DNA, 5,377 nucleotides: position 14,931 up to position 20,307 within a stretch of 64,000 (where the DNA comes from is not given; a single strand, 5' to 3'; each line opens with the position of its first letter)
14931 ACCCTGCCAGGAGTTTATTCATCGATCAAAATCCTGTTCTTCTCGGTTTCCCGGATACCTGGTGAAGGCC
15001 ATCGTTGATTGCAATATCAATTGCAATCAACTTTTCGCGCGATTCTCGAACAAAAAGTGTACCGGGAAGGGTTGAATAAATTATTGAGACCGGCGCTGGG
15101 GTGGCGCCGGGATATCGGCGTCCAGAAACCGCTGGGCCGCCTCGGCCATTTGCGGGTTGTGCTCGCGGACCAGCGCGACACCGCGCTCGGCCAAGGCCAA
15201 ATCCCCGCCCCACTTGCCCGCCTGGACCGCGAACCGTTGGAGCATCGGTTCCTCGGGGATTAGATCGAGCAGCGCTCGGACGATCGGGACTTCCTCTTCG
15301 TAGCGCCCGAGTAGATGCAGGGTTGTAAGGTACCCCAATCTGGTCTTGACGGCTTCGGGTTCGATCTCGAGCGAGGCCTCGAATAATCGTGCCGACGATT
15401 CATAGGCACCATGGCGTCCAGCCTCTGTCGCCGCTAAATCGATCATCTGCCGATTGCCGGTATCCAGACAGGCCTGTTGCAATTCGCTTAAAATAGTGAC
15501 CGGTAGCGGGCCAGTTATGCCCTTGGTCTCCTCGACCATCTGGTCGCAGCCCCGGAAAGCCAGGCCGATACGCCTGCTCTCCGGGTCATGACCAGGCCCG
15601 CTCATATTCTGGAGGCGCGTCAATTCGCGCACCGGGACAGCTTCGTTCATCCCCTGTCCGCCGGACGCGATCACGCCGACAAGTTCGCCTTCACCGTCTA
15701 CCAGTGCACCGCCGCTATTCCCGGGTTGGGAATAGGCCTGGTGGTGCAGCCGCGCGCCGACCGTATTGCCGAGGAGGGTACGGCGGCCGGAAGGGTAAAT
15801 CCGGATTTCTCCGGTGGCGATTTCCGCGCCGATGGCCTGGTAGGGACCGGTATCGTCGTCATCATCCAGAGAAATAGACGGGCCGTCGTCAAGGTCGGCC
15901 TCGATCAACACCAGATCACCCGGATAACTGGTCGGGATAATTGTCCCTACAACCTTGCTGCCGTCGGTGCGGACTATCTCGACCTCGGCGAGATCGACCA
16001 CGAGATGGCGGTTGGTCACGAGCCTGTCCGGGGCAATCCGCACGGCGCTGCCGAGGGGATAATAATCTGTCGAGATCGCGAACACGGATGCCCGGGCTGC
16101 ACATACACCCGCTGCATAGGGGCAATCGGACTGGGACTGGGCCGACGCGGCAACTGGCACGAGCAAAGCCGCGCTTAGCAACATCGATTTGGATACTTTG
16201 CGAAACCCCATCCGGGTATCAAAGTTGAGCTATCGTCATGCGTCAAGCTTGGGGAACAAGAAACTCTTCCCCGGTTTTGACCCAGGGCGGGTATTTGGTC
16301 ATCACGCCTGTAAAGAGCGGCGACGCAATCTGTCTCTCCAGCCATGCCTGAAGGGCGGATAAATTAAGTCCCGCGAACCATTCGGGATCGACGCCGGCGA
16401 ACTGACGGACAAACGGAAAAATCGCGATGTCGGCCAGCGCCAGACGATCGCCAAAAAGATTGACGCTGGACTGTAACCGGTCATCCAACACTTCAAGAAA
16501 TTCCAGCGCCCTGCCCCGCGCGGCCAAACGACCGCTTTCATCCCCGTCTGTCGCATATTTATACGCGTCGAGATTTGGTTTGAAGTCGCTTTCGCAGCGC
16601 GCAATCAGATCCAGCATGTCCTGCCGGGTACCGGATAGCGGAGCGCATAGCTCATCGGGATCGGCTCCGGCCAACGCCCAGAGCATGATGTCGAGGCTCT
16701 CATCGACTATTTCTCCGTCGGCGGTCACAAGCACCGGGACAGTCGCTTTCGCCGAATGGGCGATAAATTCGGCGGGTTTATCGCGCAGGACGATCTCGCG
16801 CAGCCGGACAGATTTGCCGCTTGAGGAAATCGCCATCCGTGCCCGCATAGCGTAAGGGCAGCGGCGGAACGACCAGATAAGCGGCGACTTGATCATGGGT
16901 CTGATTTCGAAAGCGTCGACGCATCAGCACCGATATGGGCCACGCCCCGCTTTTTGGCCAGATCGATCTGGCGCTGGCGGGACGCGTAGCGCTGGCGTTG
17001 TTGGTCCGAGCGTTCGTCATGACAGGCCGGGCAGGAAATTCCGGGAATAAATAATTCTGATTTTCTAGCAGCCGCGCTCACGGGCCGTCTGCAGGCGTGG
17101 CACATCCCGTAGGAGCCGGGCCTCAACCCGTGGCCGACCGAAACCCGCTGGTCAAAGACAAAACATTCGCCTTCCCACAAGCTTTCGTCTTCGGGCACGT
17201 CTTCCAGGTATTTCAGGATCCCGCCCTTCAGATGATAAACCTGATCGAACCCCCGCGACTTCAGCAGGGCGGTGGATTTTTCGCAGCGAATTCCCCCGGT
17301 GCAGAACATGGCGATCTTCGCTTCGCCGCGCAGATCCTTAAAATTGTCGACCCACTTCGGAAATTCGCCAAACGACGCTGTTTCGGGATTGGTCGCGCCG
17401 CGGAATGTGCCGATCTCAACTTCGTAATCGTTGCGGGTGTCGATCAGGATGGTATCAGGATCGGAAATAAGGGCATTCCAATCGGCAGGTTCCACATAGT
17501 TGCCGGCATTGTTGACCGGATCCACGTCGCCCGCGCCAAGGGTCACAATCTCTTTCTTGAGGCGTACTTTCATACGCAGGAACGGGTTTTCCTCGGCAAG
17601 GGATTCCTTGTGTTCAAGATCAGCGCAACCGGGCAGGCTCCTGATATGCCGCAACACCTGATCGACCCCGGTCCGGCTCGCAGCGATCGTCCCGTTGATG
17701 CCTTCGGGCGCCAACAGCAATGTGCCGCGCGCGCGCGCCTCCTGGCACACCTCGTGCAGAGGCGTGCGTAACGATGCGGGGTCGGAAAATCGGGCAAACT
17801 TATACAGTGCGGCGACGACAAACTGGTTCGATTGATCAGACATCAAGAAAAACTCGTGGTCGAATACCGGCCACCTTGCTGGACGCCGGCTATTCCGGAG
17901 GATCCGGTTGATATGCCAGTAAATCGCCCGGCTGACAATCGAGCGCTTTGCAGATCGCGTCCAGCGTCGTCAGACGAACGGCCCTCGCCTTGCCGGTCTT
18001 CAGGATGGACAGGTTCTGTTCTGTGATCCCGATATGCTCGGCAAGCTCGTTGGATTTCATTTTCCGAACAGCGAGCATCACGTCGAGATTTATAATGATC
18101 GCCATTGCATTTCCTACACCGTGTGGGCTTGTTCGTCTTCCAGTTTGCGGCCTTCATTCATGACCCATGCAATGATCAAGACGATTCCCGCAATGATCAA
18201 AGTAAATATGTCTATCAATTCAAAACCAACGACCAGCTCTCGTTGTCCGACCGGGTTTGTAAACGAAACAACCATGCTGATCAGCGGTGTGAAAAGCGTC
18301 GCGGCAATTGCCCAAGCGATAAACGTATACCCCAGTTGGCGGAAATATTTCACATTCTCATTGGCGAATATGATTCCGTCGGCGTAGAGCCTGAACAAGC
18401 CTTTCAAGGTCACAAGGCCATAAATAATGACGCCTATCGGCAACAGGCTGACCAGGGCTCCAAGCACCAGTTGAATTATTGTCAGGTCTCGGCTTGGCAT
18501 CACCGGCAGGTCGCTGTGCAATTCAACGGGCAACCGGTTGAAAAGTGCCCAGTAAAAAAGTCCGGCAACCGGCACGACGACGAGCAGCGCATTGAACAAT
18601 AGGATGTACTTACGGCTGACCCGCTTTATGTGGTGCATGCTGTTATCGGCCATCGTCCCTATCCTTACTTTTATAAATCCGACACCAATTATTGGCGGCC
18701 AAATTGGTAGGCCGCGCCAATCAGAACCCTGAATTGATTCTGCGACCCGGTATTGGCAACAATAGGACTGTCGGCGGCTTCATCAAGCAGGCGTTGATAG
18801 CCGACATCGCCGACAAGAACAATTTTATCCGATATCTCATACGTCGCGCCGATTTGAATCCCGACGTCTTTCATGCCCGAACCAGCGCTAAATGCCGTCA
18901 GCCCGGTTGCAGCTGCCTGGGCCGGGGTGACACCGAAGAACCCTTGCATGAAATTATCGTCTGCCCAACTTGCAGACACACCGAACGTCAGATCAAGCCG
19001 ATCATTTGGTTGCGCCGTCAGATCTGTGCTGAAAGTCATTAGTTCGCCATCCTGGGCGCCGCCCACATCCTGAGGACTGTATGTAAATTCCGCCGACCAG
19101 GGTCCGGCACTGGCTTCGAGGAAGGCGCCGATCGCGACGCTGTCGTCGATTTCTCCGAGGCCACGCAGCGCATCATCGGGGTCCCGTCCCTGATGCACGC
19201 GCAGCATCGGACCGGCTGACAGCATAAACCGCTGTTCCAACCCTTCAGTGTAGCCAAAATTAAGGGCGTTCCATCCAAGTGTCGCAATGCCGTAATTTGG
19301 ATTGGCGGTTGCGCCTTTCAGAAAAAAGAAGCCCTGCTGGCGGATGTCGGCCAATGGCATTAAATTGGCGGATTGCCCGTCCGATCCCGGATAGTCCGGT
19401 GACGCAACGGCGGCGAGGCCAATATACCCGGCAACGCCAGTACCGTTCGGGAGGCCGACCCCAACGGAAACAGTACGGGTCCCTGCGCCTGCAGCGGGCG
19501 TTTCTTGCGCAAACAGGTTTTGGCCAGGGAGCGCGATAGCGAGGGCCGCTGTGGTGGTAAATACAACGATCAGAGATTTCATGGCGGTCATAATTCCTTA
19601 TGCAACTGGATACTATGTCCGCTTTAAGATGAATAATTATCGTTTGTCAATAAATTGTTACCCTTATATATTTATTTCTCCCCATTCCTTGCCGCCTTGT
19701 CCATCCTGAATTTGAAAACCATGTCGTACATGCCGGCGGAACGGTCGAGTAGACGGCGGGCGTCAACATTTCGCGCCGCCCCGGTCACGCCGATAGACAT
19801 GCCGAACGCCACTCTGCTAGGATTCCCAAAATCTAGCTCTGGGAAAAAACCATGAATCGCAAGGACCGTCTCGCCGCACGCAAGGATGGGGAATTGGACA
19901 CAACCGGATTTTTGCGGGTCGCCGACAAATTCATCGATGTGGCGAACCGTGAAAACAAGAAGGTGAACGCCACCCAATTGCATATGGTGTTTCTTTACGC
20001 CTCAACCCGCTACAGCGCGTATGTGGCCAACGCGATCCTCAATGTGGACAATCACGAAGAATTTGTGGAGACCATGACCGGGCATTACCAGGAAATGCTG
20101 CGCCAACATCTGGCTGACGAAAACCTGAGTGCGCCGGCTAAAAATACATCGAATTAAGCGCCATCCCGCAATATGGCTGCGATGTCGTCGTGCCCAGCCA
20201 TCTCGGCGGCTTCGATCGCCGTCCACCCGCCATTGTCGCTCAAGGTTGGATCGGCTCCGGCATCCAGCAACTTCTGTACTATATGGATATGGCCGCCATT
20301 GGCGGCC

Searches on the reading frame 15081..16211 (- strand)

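Call 7: search_protein_families(library=pfam, proteins=[window:15081-16211:-], max_evalue=0.01)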
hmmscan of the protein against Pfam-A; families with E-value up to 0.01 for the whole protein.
window:15081-16211:- (376 aa): 3 families
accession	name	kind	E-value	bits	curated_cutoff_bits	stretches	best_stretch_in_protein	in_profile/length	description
PF13365.12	Trypsin_2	-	2.3e-12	48.3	27.6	1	54-180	1-144/144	Trypsin-like peptidase domain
PF00089.32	Trypsin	-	8.9e-05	22.8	20.6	1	151-191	165-204/220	Trypsin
PF13432.12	TPR_16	-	0.0005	20.9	32.7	1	260-322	3-65/65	Tetratricopeptide repeat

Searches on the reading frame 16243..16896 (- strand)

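Call 7: search_protein_families(library=pfam, proteins=[window:16243-16896:-], max_evalue=0.01)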
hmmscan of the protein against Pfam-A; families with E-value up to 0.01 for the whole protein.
window:16243-16896:- (217 aa): 5 families
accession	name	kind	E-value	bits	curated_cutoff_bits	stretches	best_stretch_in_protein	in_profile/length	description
PF13417.12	GST_N_3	-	5e-12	46.4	22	1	10-74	4-67/75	Glutathione S-transferase, N-terminal domain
PF13409.12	GST_N_2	-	6.6e-12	46.3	25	1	13-73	2-66/70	Glutathione S-transferase, N-terminal domain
PF13410.11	GST_C_2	-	9.6e-10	38.9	24.9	1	125-188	6-69/69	Glutathione S-transferase, C-terminal domain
PF00043.30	GST_C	-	4.9e-06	27.1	20.7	1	117-193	18-93/93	Glutathione S-transferase, C-terminal domain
PF02798.26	GST_N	-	6.1e-05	23.7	20.9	1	8-71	6-71/76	Glutathione S-transferase, N-terminal domain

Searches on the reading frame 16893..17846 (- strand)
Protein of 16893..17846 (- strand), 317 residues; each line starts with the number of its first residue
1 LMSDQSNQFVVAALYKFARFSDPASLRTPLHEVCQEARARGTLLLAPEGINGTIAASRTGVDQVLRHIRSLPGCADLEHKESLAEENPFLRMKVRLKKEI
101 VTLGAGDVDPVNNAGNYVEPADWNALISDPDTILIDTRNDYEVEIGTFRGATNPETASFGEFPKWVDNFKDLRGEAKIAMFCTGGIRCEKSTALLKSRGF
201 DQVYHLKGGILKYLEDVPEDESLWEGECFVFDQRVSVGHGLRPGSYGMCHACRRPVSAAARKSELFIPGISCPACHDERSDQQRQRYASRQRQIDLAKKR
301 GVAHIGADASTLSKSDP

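Call 7: search_protein_families(library=pfam, proteins=[window:16893-17846:-], max_evalue=0.01)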
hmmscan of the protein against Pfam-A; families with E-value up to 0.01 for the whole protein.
window:16893-17846:- (317 aa): 4 families
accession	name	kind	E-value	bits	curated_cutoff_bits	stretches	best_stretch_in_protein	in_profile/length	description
PF17773.7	UPF0176_N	-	1.7e-28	99.2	26.2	1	10-100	2-92/92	UPF0176 acylphosphatase like domain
PF00581.25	Rhodanese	-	1.1e-10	42.3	22.2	1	122-214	4-100/102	Rhodanese-like domain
PF12368.13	Rhodanese_C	-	0.00016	22.4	26.9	1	225-259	1-35/66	Rhodanase C-terminal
PF14369.11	Zn_ribbon_19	-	0.0044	17.6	30.8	0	249-277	5-29/35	zinc-ribbon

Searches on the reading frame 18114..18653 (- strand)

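Call 7: search_protein_families(library=pfam, proteins=[window:18114-18653:-], max_evalue=0.01)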
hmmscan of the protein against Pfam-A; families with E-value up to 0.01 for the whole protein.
window:18114-18653:- (179 aa): 1 family
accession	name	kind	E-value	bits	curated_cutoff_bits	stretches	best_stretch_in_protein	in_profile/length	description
PF11188.13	DUF2975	-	2.5e-12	47.3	27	1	63-179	18-130/130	Protein of unknown function (DUF2975)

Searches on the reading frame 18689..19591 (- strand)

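Call 7: search_protein_families(library=pfam, proteins=[window:18689-19591:-], max_evalue=0.01)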
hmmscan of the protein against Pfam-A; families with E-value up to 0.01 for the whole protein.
window:18689-19591:- (300 aa): 1 family
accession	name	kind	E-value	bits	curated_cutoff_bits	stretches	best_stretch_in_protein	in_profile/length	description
PF06629.18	MipA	-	2.5e-49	168.8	24.2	1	57-297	1-221/221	MltA-interacting protein MipA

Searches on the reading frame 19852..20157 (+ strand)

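Call 22: search_protein_families(library=ncbifam, proteins=[window:19852-20157:+], max_evalue=0.001)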
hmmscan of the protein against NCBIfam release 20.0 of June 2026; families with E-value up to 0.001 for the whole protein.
window:19852-20157:+ (101 aa): 0 families

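Call 72: search_protein_families(library=pfam, proteins=[window:19852-20157:+], max_evalue=10)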
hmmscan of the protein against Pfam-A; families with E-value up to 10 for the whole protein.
window:19852-20157:+ (101 aa): 2 families
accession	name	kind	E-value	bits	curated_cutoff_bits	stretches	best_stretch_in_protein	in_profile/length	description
PF11342.13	DUF3144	-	9.7e-12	45.5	25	1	20-89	1-75/77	Protein of unknown function (DUF3144)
PF02381.23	MraZ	-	0.011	16.1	23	1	14-69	9-65/72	MraZ protein, putative antitoxin-like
